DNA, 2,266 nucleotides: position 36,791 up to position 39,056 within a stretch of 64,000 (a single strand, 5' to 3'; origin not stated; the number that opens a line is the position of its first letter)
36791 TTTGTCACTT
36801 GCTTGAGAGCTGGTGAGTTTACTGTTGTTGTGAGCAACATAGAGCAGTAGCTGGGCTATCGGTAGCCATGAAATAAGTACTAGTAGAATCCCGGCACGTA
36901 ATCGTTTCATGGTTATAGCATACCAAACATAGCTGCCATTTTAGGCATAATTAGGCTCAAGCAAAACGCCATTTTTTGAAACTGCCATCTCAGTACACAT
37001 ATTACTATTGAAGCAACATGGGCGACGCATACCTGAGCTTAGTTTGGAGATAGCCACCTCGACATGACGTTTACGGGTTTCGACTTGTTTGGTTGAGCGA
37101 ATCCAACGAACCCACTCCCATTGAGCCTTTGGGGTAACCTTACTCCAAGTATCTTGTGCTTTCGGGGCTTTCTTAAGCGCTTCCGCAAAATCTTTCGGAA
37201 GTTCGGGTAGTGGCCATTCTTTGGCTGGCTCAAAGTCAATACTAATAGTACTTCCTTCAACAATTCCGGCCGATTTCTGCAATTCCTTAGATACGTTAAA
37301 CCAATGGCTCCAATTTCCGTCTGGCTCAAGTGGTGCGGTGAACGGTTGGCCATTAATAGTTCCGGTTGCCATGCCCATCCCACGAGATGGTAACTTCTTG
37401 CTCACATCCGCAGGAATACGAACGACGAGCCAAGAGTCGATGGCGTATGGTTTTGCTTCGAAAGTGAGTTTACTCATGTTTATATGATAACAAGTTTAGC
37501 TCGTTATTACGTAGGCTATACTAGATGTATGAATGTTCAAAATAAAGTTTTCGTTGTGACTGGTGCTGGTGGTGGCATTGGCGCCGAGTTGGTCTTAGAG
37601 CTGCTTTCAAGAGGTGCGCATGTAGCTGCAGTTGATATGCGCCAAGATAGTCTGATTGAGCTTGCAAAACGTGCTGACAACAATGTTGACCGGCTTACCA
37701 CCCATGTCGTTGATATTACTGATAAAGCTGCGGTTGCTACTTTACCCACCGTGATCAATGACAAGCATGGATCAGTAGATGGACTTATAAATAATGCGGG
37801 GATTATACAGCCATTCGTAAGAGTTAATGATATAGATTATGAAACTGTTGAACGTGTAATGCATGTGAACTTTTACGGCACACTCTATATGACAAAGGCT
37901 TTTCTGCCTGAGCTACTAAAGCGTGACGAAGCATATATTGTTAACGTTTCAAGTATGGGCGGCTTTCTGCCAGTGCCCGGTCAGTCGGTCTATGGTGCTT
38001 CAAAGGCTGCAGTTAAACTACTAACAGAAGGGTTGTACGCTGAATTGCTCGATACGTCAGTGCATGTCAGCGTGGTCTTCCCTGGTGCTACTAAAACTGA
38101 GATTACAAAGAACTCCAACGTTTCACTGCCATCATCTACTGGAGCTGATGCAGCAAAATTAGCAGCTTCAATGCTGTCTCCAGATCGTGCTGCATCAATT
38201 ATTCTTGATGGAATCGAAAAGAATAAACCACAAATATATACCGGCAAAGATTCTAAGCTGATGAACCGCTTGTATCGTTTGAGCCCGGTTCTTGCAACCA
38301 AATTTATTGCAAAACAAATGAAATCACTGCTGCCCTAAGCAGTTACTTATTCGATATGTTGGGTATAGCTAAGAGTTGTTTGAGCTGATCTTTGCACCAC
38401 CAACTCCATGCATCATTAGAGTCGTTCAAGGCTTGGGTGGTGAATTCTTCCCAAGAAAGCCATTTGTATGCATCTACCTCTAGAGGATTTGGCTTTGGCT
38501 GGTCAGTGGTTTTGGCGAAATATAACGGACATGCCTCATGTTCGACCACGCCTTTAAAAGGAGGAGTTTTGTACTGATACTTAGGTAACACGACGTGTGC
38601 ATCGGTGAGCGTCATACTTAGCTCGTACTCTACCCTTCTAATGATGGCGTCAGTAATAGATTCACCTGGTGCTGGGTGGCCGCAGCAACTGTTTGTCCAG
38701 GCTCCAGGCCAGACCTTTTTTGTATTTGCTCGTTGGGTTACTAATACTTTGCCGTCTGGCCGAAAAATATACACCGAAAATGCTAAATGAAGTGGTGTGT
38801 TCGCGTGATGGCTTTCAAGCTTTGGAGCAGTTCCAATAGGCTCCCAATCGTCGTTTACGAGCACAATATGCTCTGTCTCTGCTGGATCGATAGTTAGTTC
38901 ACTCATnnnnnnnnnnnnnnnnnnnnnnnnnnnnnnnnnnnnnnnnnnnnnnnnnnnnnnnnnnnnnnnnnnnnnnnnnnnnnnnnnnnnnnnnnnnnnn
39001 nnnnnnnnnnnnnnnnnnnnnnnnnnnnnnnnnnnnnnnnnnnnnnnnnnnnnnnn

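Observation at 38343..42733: Six-gene, translationally coupled carotenoid operon with the layout of actinobacterial C50 carotenoid clusters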

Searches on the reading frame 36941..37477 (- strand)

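Call 44: search_protein_families(library=pfam, proteins=[window:36941-37477:-], max_evalue=0.001)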
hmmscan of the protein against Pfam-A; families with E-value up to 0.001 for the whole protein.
window:36941-37477:- (178 aa): 2 families
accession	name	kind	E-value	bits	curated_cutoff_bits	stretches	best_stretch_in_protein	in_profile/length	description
PF13376.11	OmdA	-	4.8e-17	62.1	25.6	1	92-149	3-60/60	Bacteriocin-protection, YdeI or OmpD-Associated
PF08922.17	DUF1905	-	9.3e-14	51.7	24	1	10-80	11-79/81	Domain of unknown function (DUF1905)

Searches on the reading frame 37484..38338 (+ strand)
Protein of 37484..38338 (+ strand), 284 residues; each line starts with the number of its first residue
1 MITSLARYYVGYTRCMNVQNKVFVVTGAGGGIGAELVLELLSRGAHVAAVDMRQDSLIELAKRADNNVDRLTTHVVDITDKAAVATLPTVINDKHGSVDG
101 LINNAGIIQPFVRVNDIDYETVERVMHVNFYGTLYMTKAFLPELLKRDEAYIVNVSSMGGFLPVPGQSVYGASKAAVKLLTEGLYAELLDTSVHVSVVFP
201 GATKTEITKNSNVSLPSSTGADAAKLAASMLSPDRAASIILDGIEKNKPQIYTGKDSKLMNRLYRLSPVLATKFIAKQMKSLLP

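Call 44: search_protein_families(library=pfam, proteins=[window:37484-38338:+], max_evalue=0.001)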
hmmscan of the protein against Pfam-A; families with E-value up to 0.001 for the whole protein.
window:37484-38338:+ (284 aa): 7 families
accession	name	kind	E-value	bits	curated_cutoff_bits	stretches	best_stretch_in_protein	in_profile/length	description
PF00106.31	adh_short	-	4.2e-53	180.2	26.6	1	21-212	1-191/195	short chain dehydrogenase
PF13561.12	adh_short_C2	-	4.5e-34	118.5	27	1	27-212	1-185/236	Enoyl-(Acyl carrier protein) reductase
PF08659.16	KR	-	2.2e-14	54.2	22.6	1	23-179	3-158/180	KR domain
PF01370.27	Epimerase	-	3.1e-06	27.2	20.9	1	24-181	2-153/240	NAD dependent epimerase/dehydratase family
PF16363.11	GDP_Man_Dehyd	-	5e-06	26.6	27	1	25-141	2-114/332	GDP-mannose 4,6 dehydratase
PF01073.25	3Beta_HSD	-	1.7e-05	24.4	22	1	24-159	1-118/280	3-beta hydroxysteroid dehydrogenase/isomerase family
PF02719.21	Polysacc_synt_2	-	0.0008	19.1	20.2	0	24-190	2-158/293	Polysaccharide biosynthesis protein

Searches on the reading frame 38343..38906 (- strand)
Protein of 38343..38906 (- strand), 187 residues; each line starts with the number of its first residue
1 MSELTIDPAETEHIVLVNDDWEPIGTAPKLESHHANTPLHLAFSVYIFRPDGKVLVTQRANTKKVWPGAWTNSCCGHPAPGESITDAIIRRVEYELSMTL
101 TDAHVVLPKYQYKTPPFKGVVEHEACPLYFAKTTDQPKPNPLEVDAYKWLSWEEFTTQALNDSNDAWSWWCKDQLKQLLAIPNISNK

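Call 3: search_protein_families(library=pfam, proteins=[window:38343-38906:-], max_evalue=0.01)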
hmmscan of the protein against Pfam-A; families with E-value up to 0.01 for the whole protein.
window:38343-38906:- (187 aa): 1 family
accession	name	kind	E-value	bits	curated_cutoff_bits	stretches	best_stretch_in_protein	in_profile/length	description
PF00293.34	NUDIX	-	2.2e-20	73.5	21.1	1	39-160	2-121/134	NUDIX domain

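Call 4: search_protein_families(library=ncbifam, proteins=[window:38343-38906:-], max_evalue=0.01)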
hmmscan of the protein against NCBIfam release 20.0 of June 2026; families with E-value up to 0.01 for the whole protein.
window:38343-38906:- (187 aa): 8 families
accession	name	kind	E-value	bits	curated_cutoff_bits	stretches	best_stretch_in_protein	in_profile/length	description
NF002995.0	PRK03759.1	equivalog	2.6e-65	219.5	127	1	9-177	4-171/185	isopentenyl-diphosphate Delta-isomerase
TIGR02150.1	IPP_isom_1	equivalog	3.3e-41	140.8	105.8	1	14-174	1-158/159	isopentenyl-diphosphate delta-isomerase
NF011922.0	PRK15393.1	equivalog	6.2e-07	29.2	152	1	9-99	8-97/182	NUDIX hydrolase YfcD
NF006530.0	PRK08999.1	equivalog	4.6e-06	25.9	245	1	42-162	9-119/315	Nudix family hydrolase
NF012016.0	PRK15472.1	equivalog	3.2e-05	23.7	95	1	47-102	10-64/141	nucleoside triphosphatase NudI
NF006961.0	PRK09438.1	equivalog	9.1e-05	22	103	1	45-164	13-138/151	dihydroneopterin triphosphate diphosphatase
NF041653.1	Nud_hyd_Meth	equivalog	0.0026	17.6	300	1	31-99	18-85/170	Nudix hydrolase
NF007834.0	PRK10546.1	equivalog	0.0028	17.5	156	1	47-106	10-67/135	pyrimidine (deoxy)nucleoside triphosphate diphosphatase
